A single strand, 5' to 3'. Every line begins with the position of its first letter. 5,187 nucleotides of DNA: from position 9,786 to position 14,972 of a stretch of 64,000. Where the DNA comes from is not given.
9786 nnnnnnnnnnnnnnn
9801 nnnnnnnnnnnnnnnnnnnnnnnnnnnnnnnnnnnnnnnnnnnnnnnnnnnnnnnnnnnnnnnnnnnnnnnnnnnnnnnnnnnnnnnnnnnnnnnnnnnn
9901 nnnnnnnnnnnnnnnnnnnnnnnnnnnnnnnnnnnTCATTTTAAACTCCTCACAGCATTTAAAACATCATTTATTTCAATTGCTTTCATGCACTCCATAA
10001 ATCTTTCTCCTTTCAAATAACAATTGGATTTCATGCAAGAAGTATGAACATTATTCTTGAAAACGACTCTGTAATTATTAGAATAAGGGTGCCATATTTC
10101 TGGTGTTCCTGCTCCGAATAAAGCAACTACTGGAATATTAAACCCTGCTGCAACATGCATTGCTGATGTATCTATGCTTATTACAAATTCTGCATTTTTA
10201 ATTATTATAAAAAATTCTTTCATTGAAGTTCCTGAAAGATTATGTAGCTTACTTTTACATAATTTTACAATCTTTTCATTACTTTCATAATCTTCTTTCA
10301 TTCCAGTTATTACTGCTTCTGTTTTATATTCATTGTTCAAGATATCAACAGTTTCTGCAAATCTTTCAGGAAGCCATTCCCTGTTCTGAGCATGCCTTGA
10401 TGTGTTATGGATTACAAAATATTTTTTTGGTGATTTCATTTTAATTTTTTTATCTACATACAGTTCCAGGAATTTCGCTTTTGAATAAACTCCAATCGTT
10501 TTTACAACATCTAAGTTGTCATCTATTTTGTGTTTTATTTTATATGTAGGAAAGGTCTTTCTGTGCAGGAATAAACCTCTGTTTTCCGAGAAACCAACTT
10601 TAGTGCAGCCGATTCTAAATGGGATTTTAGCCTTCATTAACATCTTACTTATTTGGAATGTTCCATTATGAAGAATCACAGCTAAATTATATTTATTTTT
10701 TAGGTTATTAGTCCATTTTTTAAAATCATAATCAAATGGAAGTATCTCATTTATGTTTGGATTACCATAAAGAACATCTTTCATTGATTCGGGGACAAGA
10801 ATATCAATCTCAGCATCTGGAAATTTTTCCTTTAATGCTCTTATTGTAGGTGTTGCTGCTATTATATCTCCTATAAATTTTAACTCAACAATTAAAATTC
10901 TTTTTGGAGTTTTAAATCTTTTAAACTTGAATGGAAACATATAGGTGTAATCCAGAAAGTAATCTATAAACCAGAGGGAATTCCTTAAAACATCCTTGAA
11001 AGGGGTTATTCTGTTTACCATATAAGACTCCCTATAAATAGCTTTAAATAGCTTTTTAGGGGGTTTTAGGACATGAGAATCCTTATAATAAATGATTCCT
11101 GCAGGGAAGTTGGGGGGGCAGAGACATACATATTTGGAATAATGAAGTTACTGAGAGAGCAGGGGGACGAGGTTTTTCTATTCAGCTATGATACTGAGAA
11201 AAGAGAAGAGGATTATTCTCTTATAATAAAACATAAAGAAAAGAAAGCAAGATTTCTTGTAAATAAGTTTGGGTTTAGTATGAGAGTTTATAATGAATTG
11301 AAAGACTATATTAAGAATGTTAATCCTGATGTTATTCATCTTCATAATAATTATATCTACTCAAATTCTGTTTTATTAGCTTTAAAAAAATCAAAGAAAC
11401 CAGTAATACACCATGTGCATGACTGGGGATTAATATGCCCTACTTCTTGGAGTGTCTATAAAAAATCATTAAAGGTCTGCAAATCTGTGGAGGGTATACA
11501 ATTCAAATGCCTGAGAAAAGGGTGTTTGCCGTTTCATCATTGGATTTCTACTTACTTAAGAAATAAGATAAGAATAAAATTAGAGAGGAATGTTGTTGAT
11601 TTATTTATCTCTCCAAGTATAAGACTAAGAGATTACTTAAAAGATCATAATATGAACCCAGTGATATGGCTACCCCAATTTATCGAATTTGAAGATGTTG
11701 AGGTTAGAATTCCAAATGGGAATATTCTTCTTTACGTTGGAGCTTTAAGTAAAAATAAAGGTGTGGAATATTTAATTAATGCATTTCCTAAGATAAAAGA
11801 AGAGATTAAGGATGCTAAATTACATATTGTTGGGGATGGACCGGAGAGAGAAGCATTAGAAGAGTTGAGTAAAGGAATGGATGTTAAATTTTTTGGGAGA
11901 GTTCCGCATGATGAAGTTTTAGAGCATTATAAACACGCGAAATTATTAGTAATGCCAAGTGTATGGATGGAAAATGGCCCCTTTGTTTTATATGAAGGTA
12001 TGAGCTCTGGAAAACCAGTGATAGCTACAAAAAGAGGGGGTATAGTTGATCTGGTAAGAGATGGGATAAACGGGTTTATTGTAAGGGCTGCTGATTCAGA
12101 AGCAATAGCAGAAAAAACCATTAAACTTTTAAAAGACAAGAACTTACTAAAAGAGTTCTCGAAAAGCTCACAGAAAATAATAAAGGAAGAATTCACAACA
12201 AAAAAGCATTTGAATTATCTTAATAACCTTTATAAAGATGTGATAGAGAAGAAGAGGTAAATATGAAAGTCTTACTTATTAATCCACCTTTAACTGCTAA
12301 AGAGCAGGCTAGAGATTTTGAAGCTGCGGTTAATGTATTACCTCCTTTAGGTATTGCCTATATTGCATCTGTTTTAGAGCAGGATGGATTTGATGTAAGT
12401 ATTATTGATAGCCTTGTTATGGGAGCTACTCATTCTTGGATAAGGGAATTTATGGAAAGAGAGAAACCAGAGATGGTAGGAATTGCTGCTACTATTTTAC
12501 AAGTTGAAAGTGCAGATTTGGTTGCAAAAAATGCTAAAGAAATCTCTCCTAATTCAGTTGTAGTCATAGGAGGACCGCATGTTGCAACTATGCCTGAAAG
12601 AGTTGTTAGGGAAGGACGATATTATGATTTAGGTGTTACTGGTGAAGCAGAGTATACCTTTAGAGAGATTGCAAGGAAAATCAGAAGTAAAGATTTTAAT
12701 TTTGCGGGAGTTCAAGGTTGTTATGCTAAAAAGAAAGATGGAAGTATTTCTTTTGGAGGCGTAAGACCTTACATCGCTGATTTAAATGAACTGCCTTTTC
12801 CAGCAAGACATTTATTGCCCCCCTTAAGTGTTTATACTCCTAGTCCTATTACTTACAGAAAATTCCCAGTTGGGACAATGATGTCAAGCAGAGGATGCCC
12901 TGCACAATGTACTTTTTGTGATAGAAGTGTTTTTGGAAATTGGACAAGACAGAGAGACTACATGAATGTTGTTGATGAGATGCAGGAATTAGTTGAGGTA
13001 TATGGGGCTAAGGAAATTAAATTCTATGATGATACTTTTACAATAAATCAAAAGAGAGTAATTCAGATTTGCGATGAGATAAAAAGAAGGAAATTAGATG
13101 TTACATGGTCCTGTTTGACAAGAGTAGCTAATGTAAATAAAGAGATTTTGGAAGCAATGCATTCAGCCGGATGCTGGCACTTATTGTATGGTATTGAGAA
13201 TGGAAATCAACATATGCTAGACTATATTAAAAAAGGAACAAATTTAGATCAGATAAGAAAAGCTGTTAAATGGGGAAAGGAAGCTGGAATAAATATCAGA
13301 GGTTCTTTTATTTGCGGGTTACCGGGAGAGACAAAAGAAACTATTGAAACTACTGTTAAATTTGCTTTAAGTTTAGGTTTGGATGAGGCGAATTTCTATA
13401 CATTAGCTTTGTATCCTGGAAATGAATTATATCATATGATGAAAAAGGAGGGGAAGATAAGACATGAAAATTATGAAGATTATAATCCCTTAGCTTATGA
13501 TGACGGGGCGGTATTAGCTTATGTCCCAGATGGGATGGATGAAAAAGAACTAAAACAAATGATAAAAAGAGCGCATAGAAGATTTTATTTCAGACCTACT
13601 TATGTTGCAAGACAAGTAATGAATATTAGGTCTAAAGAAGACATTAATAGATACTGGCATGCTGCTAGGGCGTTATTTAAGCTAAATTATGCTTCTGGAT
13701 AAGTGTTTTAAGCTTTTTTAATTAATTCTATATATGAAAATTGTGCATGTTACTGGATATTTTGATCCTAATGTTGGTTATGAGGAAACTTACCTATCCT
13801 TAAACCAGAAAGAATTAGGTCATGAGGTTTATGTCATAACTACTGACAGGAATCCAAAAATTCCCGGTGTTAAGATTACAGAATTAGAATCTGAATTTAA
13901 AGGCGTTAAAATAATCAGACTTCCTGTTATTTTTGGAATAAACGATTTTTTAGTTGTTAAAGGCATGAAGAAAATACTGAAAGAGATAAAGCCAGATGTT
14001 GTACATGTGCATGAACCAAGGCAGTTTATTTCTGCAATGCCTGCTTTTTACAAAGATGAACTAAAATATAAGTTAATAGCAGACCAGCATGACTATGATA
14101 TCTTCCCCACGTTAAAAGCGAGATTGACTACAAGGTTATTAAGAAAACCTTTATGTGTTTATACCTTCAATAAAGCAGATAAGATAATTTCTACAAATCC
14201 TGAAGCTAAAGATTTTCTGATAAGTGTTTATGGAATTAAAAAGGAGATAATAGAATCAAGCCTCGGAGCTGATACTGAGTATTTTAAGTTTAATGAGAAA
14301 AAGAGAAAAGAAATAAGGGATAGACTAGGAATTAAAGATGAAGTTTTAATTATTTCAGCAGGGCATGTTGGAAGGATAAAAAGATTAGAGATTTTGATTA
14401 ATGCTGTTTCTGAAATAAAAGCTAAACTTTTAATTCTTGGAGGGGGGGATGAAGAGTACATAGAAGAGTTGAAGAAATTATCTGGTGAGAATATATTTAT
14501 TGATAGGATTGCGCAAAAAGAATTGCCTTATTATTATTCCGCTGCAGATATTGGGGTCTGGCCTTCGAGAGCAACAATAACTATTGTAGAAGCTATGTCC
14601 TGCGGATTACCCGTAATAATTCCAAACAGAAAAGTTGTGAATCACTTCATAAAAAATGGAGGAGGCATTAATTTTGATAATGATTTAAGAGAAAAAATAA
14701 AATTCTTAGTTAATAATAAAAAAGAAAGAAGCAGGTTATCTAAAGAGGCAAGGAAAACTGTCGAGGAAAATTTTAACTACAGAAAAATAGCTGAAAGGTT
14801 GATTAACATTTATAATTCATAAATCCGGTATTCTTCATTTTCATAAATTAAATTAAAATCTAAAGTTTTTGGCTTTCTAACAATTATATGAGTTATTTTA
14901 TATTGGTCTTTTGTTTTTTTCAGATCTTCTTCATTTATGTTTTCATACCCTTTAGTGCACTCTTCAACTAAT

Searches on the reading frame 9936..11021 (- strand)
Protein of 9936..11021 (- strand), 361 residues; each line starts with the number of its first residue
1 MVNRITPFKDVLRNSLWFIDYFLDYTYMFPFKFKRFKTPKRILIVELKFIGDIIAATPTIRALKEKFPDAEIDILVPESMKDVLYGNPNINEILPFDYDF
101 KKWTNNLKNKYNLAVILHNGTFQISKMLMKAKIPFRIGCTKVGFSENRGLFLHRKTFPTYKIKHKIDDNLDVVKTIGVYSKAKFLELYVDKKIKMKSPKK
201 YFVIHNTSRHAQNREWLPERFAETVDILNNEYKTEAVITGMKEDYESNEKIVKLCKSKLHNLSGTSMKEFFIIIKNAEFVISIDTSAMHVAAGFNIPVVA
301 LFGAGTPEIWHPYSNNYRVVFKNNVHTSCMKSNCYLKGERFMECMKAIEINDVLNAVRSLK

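Call 20: search_protein_families(library=pfam, proteins=[window:9936-11021:-], max_evalue=0.00001)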
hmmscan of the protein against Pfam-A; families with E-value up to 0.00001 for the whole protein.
window:9936-11021:- (361 aa): 1 family
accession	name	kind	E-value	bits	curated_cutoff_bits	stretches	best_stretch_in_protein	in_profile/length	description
PF01075.23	Glyco_transf_9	-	2e-25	90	22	1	106-337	7-244/247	Glycosyltransferase family 9 (heptosyltransferase)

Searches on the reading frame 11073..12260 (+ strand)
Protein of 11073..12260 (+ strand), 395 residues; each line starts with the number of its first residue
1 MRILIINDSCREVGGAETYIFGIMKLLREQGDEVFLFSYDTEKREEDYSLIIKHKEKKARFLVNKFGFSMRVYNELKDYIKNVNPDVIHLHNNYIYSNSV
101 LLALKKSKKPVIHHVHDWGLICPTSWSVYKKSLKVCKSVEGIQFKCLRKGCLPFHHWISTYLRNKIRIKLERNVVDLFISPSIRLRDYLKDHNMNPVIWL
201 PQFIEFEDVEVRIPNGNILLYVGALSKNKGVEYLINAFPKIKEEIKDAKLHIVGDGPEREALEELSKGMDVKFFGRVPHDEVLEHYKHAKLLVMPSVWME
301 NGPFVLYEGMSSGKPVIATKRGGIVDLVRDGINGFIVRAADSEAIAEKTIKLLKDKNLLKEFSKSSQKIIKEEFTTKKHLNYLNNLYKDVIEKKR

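Call 20: search_protein_families(library=pfam, proteins=[window:11073-12260:+], max_evalue=0.00001)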
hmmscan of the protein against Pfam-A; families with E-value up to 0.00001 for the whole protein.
window:11073-12260:+ (395 aa): 4 families
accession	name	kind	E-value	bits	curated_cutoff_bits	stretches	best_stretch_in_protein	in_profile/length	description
PF00534.26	Glycos_transf_1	-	3.5e-41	141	26.4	1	213-368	11-171/172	Glycosyl transferases group 1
PF13692.12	Glyco_trans_1_4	-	3.4e-38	131.6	27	1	217-355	2-142/142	Glycosyl transferases group 1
PF13439.12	Glyco_transf_4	-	1.8e-19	70.8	28.5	1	13-196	1-156/170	Glycosyltransferase Family 4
PF13579.12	Glyco_trans_4_4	-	3.3e-07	31.2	29.7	1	14-120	1-106/158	Glycosyl transferase 4-like domain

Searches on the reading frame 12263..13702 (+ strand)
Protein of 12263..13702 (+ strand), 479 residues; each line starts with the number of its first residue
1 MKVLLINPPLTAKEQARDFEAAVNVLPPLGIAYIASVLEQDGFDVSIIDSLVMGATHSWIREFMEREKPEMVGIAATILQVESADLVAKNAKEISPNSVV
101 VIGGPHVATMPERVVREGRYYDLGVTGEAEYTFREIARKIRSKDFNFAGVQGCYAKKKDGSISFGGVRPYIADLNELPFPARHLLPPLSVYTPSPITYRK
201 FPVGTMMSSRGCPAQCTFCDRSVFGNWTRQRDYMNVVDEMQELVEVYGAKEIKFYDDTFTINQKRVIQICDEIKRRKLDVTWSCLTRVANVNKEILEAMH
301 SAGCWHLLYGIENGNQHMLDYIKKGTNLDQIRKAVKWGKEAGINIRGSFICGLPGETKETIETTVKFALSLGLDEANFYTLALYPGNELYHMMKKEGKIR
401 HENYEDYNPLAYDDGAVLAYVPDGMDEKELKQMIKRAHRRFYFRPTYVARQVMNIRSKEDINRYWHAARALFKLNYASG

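Call 20: search_protein_families(library=pfam, proteins=[window:12263-13702:+], max_evalue=0.00001)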
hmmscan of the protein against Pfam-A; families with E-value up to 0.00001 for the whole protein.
window:12263-13702:+ (479 aa): 2 families
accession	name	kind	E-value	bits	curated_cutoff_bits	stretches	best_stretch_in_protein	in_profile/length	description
PF04055.27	Radical_SAM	-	1.1e-22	81.4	29.5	1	208-368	3-166/166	Radical SAM superfamily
PF02310.24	B12-binding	-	1.4e-20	73.7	32.1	1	23-136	9-120/121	B12 binding domain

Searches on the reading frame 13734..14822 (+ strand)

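Call 20: search_protein_families(library=pfam, proteins=[window:13734-14822:+], max_evalue=0.00001)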
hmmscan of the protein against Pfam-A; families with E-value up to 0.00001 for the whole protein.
window:13734-14822:+ (362 aa): 6 families
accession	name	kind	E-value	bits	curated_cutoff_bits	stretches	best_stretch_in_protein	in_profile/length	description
PF00534.26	Glycos_transf_1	-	1.5e-19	70.6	26.4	1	191-341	2-171/172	Glycosyl transferases group 1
PF13439.12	Glyco_transf_4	-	1.9e-16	61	28.5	1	21-172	11-158/170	Glycosyltransferase Family 4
PF13692.12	Glyco_trans_1_4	-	1e-15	58.7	27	1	207-314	5-124/142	Glycosyl transferases group 1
PF13524.12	Glyco_trans_1_2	-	2.8e-09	37.5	25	1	221-357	5-143/144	Glycosyl transferase-like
PF13477.12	Glyco_trans_4_2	-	1e-07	32.6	23.4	1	29-155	24-139/139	Glycosyl transferase 4-like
PF13579.12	Glyco_trans_4_4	-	5.7e-07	30.4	29.7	1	25-170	14-149/158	Glycosyl transferase 4-like domain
